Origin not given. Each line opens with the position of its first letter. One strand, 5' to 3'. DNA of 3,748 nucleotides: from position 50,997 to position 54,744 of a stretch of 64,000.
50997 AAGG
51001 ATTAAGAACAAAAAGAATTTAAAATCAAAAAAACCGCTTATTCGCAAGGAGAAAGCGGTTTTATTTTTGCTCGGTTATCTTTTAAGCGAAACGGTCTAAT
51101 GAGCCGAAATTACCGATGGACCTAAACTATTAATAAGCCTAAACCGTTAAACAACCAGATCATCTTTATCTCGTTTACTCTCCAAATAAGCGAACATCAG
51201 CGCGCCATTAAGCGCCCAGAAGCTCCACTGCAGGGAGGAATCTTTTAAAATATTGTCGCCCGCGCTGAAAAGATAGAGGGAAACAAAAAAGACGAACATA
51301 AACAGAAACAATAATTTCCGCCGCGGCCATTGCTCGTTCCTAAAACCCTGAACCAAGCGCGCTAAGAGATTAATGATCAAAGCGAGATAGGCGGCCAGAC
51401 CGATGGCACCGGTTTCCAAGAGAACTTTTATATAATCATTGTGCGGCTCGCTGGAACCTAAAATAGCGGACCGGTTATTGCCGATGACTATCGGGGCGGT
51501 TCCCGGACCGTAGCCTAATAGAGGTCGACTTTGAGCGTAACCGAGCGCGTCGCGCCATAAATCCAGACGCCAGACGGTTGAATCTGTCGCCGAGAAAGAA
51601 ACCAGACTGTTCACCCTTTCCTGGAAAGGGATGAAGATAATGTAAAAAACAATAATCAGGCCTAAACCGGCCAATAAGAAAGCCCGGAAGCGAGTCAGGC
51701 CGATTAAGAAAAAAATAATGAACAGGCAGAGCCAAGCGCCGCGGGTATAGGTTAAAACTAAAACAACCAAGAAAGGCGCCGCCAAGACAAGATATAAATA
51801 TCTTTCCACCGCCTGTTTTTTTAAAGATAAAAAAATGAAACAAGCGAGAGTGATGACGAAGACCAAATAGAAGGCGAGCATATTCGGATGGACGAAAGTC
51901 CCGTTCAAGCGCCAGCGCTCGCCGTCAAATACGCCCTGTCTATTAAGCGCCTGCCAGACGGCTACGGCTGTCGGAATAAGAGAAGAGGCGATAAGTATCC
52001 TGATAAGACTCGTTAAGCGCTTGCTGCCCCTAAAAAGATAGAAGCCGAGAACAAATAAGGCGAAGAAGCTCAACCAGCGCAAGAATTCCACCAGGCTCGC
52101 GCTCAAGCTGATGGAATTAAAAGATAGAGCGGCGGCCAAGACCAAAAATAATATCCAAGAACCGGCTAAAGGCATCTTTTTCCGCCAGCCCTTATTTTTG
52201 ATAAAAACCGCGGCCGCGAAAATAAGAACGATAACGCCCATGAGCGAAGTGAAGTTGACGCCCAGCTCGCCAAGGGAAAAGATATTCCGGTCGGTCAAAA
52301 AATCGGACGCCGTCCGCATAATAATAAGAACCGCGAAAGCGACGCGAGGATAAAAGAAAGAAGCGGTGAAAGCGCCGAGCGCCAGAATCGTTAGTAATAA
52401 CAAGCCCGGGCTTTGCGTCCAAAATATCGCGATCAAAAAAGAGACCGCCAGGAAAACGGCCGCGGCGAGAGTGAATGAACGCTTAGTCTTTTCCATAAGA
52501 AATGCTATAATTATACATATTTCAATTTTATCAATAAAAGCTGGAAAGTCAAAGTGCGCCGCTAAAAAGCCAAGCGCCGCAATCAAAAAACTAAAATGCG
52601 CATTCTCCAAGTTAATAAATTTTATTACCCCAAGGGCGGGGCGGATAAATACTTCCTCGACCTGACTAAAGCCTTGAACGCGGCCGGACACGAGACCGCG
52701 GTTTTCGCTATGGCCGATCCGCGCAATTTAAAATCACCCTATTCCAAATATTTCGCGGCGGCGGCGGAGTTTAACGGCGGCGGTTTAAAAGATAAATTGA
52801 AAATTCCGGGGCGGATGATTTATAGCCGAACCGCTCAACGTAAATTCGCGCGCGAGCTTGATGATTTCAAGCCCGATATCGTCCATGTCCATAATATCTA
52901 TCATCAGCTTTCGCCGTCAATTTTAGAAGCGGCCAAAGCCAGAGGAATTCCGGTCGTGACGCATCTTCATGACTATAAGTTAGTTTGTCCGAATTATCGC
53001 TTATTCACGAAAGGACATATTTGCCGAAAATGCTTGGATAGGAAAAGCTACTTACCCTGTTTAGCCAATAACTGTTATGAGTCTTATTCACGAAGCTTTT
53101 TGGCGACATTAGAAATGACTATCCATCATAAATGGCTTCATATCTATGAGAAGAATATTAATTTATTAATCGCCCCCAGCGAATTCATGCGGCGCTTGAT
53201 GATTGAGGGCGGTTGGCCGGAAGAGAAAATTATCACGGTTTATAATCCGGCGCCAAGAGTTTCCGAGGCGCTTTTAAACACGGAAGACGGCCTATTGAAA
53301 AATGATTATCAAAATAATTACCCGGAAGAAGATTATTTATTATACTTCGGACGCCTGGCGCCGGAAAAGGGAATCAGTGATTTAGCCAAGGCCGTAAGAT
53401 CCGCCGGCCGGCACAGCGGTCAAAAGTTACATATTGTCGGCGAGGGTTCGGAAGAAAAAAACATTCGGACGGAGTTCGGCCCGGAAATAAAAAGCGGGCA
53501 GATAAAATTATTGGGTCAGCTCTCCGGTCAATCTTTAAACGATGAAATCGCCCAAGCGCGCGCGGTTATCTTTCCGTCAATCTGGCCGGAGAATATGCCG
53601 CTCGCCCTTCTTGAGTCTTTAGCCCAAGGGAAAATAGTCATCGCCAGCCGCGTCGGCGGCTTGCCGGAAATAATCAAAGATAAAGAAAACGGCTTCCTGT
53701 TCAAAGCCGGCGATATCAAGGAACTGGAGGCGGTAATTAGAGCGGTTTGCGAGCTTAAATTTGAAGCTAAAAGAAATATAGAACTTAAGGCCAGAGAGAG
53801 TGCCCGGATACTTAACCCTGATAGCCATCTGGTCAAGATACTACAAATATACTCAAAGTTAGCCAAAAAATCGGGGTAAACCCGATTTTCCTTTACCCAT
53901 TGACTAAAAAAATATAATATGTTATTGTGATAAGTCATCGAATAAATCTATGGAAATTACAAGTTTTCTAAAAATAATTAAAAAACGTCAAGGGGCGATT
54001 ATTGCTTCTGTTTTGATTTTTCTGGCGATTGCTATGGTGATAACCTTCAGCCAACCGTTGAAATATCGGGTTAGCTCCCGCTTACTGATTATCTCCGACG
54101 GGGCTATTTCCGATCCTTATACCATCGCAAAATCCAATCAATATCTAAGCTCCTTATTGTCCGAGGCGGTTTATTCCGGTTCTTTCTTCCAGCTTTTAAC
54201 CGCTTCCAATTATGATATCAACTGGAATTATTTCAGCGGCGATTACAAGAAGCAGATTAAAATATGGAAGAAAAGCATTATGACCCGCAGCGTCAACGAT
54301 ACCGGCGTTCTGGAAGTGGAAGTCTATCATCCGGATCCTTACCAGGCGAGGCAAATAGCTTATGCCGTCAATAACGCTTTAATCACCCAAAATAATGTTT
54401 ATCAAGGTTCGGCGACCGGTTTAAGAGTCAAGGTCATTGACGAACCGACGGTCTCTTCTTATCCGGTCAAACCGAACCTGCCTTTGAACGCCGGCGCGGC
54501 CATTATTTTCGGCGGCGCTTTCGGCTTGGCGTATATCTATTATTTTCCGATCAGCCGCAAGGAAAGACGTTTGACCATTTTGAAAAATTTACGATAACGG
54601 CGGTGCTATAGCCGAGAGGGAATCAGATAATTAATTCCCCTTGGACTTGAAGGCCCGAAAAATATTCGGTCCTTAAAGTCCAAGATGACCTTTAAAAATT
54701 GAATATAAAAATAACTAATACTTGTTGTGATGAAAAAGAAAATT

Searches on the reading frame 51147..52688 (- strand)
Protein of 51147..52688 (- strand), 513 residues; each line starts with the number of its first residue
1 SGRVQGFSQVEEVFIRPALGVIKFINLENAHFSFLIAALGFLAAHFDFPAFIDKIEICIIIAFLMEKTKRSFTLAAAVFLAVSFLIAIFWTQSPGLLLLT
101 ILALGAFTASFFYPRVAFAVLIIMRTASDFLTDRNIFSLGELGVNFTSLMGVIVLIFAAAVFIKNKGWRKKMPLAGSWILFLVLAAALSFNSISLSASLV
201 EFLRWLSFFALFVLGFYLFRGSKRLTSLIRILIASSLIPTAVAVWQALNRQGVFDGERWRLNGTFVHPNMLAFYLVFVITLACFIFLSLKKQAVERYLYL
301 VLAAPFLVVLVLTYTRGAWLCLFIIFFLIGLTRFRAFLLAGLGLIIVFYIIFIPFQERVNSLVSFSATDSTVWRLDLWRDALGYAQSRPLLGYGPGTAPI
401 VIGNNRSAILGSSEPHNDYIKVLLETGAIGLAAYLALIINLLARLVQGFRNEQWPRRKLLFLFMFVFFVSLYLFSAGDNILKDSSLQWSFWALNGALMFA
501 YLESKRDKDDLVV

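Call 9: search_protein_families(library=pfam, proteins=[window:51147-52688:-], max_evalue=0.001)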
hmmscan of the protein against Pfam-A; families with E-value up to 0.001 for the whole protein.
window:51147-52688:- (513 aa): 1 family
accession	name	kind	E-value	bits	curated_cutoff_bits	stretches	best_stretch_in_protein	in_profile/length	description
PF04932.20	Wzy_C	-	3.8e-21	75.9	31.7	1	304-435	4-149/149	O-Antigen ligase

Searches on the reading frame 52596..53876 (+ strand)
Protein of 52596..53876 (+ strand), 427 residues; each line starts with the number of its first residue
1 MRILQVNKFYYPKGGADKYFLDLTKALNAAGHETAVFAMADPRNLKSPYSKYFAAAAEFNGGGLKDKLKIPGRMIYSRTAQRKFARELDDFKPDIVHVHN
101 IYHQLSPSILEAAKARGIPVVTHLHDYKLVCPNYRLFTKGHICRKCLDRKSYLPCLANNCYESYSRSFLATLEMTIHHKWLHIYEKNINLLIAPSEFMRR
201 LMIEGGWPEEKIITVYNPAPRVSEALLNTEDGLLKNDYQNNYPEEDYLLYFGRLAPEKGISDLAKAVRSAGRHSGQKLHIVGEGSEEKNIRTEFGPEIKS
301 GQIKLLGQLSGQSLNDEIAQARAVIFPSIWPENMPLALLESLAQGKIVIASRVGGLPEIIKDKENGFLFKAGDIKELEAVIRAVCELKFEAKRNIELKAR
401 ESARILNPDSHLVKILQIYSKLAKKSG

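Call 9: search_protein_families(library=pfam, proteins=[window:52596-53876:+], max_evalue=0.001)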
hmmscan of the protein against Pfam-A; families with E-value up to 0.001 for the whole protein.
window:52596-53876:+ (427 aa): 5 families
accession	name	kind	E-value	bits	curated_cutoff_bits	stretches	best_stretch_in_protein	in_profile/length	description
PF00534.26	Glycos_transf_1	-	6e-32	111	26.4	1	241-400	11-170/172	Glycosyl transferases group 1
PF13692.12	Glyco_trans_1_4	-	7.3e-26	91.6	27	1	247-383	3-138/142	Glycosyl transferases group 1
PF13439.12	Glyco_transf_4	-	3.6e-20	73.1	28.5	1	14-218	2-165/170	Glycosyltransferase Family 4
PF13579.12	Glyco_trans_4_4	-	4.9e-16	59.9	29.7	1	14-217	1-157/158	Glycosyl transferase 4-like domain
PF06925.17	MGDG_synth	-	0.00037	21.1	25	0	76-134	73-133/169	Monogalactosyldiacylglycerol (MGDG) synthase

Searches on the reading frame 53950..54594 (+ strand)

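Call 9: search_protein_families(library=pfam, proteins=[window:53950-54594:+], max_evalue=0.001)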
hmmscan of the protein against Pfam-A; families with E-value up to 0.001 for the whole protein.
window:53950-54594:+ (215 aa): 2 families
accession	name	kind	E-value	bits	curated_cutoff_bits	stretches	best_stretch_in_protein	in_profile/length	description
PF13807.11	GNVR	-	6.8e-05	23.2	27.7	1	146-196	28-77/82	G-rich domain on putative tyrosine kinase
PF02706.20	Wzz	-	0.00035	21.3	25.5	1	5-52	7-54/91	Chain length determinant protein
